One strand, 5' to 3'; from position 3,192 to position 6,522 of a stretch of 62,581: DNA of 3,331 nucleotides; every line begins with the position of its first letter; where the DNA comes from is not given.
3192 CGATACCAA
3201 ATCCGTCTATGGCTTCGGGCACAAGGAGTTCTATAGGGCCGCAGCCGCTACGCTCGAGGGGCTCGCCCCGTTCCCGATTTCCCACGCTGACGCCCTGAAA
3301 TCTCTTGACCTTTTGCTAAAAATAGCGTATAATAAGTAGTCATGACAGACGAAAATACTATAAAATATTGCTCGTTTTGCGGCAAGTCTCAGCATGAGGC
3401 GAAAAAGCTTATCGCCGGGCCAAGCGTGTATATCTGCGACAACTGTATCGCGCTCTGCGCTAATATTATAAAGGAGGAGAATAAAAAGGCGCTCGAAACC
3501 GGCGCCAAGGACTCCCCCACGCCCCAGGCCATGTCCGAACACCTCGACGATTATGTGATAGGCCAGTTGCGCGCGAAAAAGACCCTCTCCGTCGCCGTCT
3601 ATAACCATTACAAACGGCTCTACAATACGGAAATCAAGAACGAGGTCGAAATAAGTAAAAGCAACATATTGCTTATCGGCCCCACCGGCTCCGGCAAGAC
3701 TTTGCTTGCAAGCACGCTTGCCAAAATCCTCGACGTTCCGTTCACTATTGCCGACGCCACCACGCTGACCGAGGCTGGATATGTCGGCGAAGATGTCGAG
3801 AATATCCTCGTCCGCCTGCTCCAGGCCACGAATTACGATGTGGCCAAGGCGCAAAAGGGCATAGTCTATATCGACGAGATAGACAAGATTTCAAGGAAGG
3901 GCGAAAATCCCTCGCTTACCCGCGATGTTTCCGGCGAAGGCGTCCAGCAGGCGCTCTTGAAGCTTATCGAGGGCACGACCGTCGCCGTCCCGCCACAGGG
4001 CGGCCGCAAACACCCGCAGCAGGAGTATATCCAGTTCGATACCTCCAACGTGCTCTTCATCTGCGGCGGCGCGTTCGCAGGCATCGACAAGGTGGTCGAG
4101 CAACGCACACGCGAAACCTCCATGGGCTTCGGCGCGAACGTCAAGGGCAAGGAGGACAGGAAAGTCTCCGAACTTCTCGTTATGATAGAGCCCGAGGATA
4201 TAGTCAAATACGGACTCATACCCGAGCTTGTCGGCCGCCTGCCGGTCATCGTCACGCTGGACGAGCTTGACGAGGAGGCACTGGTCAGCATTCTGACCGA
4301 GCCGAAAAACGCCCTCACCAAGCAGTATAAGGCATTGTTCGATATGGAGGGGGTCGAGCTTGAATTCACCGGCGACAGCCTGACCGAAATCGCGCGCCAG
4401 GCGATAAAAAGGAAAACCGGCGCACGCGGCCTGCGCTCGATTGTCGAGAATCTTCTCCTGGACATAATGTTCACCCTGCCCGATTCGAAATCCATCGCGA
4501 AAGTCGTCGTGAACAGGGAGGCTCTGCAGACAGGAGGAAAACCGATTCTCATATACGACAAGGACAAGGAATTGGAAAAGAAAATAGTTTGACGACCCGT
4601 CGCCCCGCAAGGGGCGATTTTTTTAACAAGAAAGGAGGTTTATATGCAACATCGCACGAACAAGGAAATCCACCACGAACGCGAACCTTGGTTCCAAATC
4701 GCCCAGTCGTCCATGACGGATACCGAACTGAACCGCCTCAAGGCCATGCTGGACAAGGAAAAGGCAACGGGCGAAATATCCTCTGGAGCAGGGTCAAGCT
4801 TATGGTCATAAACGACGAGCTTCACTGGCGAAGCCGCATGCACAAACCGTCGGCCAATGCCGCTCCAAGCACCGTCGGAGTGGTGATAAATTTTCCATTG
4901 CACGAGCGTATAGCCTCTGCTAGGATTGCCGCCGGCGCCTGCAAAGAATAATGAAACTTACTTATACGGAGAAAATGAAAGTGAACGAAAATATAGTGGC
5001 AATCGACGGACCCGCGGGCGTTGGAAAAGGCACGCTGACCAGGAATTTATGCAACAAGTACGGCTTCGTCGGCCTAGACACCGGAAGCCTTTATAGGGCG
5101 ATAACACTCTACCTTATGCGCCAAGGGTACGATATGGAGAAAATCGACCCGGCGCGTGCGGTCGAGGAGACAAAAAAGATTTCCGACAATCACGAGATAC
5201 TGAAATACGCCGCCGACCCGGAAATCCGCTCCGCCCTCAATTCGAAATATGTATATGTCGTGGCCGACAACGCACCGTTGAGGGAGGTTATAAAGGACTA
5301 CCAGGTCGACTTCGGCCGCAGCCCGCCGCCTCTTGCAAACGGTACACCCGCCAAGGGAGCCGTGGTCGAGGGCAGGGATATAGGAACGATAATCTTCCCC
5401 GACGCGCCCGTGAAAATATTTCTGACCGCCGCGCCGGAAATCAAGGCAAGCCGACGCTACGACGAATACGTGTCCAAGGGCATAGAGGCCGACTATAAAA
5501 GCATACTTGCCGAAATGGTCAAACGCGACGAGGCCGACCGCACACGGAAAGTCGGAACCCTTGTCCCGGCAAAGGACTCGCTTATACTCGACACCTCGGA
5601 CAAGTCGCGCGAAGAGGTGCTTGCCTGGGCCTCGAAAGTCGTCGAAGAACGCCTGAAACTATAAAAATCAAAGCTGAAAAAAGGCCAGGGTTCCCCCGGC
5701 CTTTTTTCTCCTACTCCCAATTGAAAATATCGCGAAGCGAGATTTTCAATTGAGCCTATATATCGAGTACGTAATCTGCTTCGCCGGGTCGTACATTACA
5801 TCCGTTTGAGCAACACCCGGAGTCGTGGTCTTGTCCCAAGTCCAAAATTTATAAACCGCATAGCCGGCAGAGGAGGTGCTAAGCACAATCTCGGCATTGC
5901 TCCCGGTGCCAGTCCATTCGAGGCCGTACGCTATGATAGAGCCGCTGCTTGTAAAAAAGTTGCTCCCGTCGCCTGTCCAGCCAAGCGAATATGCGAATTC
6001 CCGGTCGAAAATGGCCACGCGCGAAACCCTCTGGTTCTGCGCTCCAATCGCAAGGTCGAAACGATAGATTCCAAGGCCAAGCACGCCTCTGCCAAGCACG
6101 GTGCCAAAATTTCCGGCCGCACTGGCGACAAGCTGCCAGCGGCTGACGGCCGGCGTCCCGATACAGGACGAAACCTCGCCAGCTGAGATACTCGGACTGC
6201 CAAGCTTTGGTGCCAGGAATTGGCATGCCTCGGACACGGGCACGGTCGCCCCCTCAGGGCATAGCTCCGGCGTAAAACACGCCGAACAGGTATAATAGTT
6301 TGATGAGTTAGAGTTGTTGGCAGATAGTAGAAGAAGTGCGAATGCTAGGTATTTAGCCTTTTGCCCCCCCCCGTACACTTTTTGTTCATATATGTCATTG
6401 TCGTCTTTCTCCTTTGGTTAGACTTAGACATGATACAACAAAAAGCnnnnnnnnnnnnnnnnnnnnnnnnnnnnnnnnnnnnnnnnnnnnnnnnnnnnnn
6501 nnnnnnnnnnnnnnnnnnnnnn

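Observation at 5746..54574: Nine G/C homopolymers of 8-9 nt, all at gene 5' ends or in a promoter spacer: a poly-G contingency (phase-variation) network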

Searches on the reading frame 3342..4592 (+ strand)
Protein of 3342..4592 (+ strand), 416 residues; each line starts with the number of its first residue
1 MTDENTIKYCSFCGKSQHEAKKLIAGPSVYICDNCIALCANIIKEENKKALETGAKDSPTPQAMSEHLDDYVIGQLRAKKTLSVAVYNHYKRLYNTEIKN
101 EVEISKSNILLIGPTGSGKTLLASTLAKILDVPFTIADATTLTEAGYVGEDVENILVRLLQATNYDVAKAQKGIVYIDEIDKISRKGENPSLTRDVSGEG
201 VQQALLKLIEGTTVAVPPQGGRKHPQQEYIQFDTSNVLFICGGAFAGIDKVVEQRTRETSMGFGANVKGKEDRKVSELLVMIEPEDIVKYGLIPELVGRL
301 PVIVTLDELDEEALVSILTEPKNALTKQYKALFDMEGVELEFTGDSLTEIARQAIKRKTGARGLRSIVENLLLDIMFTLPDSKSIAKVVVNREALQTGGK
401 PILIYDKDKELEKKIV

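Call 10: search_protein_families(library=ncbifam, max_evalue=0.00001, proteins=[window:3342-4592:+])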
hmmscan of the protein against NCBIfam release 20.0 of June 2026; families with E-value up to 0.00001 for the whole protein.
window:3342-4592:+ (416 aa): 20 families
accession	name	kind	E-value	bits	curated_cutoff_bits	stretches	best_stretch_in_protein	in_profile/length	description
NF003745.1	PRK05342.1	equivalog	2e-197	656.1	359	1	5-410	3-414/418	ATP-dependent Clp protease ATP-binding subunit ClpX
TIGR00382.1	clpX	equivalog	1.1e-194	647.2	370.75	1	3-403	3-413/414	ATP-dependent protease ATP-binding subunit ClpX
TIGR00390.1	hslU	equivalog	3.9e-65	220.5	362.45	3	60-161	2-102/441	ATP-dependent protease ATPase subunit HslU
TIGR02639.1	ClpA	equivalog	2.8e-10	39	993.15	0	285-373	628-712/734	ATP-dependent Clp protease ATP-binding subunit ClpA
NF003069.1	PRK03992.1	subfamily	1.7e-08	34.1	500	1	93-208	151-258/379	proteasome-activating nucleotidase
NF041006.2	cell_div_CdvC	equivalog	4.2e-08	32.5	650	1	108-183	136-210/370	cell division protein CdvC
TIGR01242.2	TIGR01242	subfamily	4.9e-08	32.3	500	1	93-209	134-242/362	proteasome-activating nucleotidase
NF047748.1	PrtsmActNtasePan1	equivalog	1.9e-07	30.4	750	1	95-208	170-275/405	proteasome-activating nucleotidase Pan1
TIGR01243.1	CDC48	subfamily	2e-07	29.7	802.65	1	107-211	213-308/733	CDC48 family AAA ATPase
TIGR03346.1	chaperone_ClpB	equivalog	5.7e-07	28.3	1232.1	0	64-130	559-619/853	ATP-dependent chaperone ClpB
NF000868.0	PRK00080.1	equivalog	7.1e-07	28.4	282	1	61-186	17-117/330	Holliday junction branch migration DNA helicase RuvB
TIGR01241.2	FtsH_fam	equivalog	8.2e-07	28.2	600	1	109-186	198-269/598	ATP-dependent zinc metalloprotease FtsH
NF047747.1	PrtsmActNtasePan2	equivalog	1.1e-06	28.1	700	1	95-209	173-279/397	proteasome-activating nucleotidase Pan2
NF008004.0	PRK10733.1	equivalog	1.3e-06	26.7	1008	1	102-186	182-259/644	ATP-dependent zinc metalloprotease FtsH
NF003229.0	PRK04195.1-5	equivalog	1.8e-06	27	280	1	96-211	34-133/413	replication factor C large subunit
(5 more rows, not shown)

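Call 26: list_cluster_members(proteins=[P0003, window:3342-4592:+, window:9262-10272:-, window:36681-37526:+, window:28254-28964:+, window:39461-40588:-, window:34753-35856:-])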
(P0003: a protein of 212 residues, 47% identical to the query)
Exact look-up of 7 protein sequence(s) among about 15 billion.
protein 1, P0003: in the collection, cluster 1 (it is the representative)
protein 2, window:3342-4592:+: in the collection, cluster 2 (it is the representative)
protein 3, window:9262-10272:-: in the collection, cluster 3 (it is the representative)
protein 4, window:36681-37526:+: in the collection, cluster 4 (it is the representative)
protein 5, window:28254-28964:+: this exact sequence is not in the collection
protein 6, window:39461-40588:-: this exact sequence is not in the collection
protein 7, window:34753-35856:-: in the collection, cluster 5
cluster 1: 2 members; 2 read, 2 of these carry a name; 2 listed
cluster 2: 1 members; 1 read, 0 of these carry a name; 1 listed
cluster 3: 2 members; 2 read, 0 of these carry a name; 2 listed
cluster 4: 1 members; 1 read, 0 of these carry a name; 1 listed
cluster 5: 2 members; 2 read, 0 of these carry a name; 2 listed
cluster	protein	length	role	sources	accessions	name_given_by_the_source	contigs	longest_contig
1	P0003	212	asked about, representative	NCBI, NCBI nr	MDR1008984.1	MAG: hypothetical protein LBL52_01890 [Rickettsiales bacterium] | hypothetical protein [Rickettsiales bacterium]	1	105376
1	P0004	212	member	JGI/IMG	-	hypothetical protein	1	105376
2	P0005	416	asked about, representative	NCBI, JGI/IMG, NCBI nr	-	-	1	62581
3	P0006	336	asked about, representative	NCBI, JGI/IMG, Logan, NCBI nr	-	-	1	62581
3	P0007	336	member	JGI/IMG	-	-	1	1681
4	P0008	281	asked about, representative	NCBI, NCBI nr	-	-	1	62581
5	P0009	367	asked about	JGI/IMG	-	-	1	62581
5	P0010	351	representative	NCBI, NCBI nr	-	-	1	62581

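Call 27: find_encoding_contigs(protein=P0004, flank=10000, max_places=10)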
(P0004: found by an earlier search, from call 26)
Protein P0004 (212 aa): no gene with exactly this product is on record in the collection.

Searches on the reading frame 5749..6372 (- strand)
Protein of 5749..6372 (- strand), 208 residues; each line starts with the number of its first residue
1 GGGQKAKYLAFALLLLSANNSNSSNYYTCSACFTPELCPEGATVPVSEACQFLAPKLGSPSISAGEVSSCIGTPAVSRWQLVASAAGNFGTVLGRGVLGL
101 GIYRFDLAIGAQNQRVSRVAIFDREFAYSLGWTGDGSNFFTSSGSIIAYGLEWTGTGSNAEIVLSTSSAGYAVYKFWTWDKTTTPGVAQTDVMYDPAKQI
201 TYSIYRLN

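Call 69: predict_structure(alignment_id=A4)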
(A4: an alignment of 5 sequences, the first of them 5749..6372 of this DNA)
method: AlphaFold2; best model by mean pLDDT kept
length: 208 residues; sequences in the alignment: 5
mean_pLDDT: 52.1   pTM: 0.56
mean pLDDT of the five models: 52.1, 50.7, 49.5, 46.1, 43.3
residues with pLDDT >= 90: 0; 70-90: 46; 50-70: 49; < 50: 113
segments of 3 or more residues with pLDDT < 50: 1-72, 134-146, 150-158, 165-182
pLDDT, mean of each block of 10 residues (from residue 1): 41 40 32 33 36 36 42 64 78 69 74 68 63 47 42 42 44 36 57 73 81
secondary structure, 60 per line:
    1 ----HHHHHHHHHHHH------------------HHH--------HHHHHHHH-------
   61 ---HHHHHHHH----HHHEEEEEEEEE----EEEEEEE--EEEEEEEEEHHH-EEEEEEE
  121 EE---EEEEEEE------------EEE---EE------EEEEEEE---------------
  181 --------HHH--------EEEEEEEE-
elements in order: H5-16 H46-53 H64-71 E79-87 E92-98 E101-109 E114-122 E126-132 E145-147 E159-165 E200-207

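Call 71: search_protein_representatives(alignment_id=A4)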
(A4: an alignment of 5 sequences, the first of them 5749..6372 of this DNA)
Query: 5 sequences, 196 profile positions. Proteins with E-value up to 0.001 (for the whole library): 29; up to 1e-10: 11; up to 1e-30: 4. The best 29 are listed.
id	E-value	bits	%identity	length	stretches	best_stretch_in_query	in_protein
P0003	3.3e-74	265.8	-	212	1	1-196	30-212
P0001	9.8e-39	150.0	-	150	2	32-96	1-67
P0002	9.2e-36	140.3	-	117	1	83-196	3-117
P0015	6.9e-33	130.9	-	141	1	32-196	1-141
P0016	6.0e-27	111.5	-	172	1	19-195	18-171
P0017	1.5e-20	90.7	-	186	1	9-113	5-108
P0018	2.9e-18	83.2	-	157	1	32-196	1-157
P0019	2.5e-15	73.6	-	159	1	32-195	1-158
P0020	7.8e-15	72.0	-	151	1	32-196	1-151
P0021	7.4e-14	68.8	-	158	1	33-196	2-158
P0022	1.2e-12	64.9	-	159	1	32-195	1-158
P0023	4.6e-08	49.9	-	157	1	27-165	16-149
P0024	1.2e-07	48.6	-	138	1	43-195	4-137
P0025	4.8e-07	46.6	-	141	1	49-196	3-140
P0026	6.6e-07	46.1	-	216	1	36-121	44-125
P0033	5.4e-05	39.9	-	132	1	48-114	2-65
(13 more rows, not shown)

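Call 74: find_homologous_proteins(query=A5, max_evalue=0.001)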
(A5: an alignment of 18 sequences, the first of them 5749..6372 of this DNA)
Query A5 (18 sequences) (208 aa, profile of the alignment): 10 proteins with E <= 0.001 among 8000 candidates.
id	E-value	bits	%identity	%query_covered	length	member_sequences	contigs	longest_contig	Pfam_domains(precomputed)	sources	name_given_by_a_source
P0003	3.8e-51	192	47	63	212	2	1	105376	-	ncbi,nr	ncbi:MAG: hypothetical protein LBL52_01890 [Rickettsiales bacterium]|nr:hypothetical protein [Ricket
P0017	2.4e-49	186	30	95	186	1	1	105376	-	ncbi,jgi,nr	ncbi:MAG: hypothetical protein LBL52_01755 [Rickettsiales bacterium]|jgi:hypothetical protein|nr:hyp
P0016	8.4e-49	184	29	99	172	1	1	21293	-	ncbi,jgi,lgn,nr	ncbi:MAG: hypothetical protein LBL52_00195 [Rickettsiales bacterium]|jgi:hypothetical protein|nr:hyp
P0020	1.9e-41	160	26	83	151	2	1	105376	-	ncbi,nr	ncbi:MAG: hypothetical protein LBL52_01590 [Rickettsiales bacterium]|nr:hypothetical protein [Ricket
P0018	1.0e-39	154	28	84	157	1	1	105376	-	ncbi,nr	ncbi:MAG: hypothetical protein LBL52_01650 [Rickettsiales bacterium]|nr:hypothetical protein [Ricket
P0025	8.6e-29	119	41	23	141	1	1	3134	-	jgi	jgi:hypothetical protein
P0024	1.3e-28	118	39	32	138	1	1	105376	-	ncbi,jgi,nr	ncbi:MAG: hypothetical protein LBL52_01775 [Rickettsiales bacterium]|jgi:hypothetical protein|nr:hyp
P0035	1.2e-18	86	37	20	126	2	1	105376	-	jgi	jgi:hypothetical protein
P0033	4.5e-17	81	27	69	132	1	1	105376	-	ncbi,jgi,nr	ncbi:MAG: hypothetical protein LBL52_01875 [Rickettsiales bacterium]|jgi:hypothetical protein|nr:hyp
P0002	3.7e-11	61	100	56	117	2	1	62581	-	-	-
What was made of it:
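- The family is multigene and clustered (four copies within 11 kb here, about 8 in the sister MAG, most on one 105-kb contig; call 74).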

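Call 75: fold_search(model_id=the predicted structure, library=pdb)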
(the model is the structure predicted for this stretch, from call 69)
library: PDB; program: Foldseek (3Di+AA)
matches with E <= 10: 414; with E <= 0.001: 0
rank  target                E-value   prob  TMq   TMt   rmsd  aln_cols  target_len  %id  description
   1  9b62_E                2.5e-01  0.05  0.13  0.11  50.0       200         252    7  Human RANBP2/RAN(GTP)/RANGAP1-SUMO1/UBC9/CRM1/RAN(GTP) - composite map and model (released 2024-10-16)
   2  6p7t                  3.1e-01  0.13  0.16  0.12  13.8       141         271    6  Crystal structure of apo ToxT K231A from Vibrio cholerae strain SCE256 (released 2020-01-01)
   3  6pb9                  4.1e-01  0.09  0.14  0.11  15.1       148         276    7  Crystal structure of unsaturated fatty acid bound ToxT K231A from Vibrio cholerae strain SCE256 (released 2020-01-01)
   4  8x8m_A                5.1e-01  0.12  0.19  0.06  11.9       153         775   13  Cryo-EM structure of a bacteriophage tail- spike protein against Klebsiella pneumoniae K64,ORF41(K64-ORF41) (released 2024-09-04)
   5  7a02_A                5.4e-01  0.05  0.14  0.21  16.3       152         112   12  Bacillus endospore appendages form a novel family of disulfide-linked pili (released 2021-04-28)
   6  2miz_MODEL_1_A        5.7e-01  0.05  0.16  0.19  15.9       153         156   11  Structure of the m04/gp34 mouse Cytomegalovirus Immunoevasin core domain (released 2014-07-16)
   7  4xe0                  5.7e-01  0.01  0.08  0.04  21.3       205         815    8  Idelalisib bound to the p110 subunit of PI3K delta (released 2015-02-04)
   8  3qk0                  7.5e-01  0.03  0.11  0.04  17.3       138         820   11  Crystal structure of PI3K-gamma in complex with benzothiazole 82 (released 2011-03-30)
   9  4mlo                  8.0e-01  0.10  0.16  0.13  13.7       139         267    8  1.65A resolution structure of ToxT from Vibrio cholerae (P21 Form) (released 2016-04-20)
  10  6p7r                  8.4e-01  0.08  0.16  0.13  14.7       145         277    7  Crystal structure of unsaturated fatty acid bound wild-type ToxT from Vibrio cholerae strain SCE256 (released 2020-01-01)
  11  5gvy_A                8.4e-01  0.03  0.13  0.16  14.9       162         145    9  Crystal structure of SALT protein from Oryza sativa (released 2017-09-13)
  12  4bmb_A                8.4e-01  0.02  0.12  0.15  14.8       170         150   12  Crystal structure of the N terminal domain of human Galectin 8 (released 2014-03-19)
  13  7bsb_F                9.4e-01  0.04  0.15  0.20  13.0       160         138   12  Mevo lectin- Native form-2 (released 2021-02-03)
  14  3gbg                  1.0e+00  0.08  0.16  0.13  13.5       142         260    8  Crystal Structure of ToxT from Vibrio Cholerae O395 (released 2010-02-23)
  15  6eci_R                1.0e+00  0.03  0.12  0.21  13.2       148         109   10  Structure of the FAD binding protein MSMEG_5243 from Mycobacterium smegmatis (released 2018-12-26)
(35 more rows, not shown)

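Call 76: find_encoding_contigs(protein=P0033, flank=10000, max_places=10)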
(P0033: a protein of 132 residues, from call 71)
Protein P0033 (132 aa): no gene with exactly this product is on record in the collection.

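Call 84: list_cluster_members(proteins=[P0001, P0002, P0011, P0012, P0015, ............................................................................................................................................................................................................, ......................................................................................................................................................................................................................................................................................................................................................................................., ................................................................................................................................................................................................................, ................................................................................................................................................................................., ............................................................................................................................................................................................])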
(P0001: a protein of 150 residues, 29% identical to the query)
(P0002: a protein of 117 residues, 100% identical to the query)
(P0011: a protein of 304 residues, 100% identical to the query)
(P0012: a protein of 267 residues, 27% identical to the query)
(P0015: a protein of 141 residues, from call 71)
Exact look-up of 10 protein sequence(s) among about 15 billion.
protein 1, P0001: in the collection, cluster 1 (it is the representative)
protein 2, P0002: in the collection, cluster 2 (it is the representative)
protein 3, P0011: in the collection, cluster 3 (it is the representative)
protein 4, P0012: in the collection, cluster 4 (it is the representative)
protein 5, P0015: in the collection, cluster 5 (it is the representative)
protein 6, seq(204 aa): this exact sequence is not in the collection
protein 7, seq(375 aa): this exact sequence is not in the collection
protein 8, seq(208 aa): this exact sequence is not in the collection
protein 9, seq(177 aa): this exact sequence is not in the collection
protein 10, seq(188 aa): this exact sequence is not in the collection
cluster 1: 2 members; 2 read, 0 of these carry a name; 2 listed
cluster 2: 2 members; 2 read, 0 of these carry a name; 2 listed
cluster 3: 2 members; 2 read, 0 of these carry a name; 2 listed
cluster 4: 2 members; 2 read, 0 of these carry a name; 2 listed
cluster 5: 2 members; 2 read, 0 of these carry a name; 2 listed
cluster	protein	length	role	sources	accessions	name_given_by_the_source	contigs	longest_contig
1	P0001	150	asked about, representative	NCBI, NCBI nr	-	-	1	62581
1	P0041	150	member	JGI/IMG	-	-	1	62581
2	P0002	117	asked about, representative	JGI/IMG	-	-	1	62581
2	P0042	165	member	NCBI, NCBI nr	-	-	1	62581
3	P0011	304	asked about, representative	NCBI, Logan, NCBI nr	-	-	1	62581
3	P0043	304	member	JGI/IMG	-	-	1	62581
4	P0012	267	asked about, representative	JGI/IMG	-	-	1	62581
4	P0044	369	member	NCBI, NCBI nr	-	-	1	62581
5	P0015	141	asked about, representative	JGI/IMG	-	-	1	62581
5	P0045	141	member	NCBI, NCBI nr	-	-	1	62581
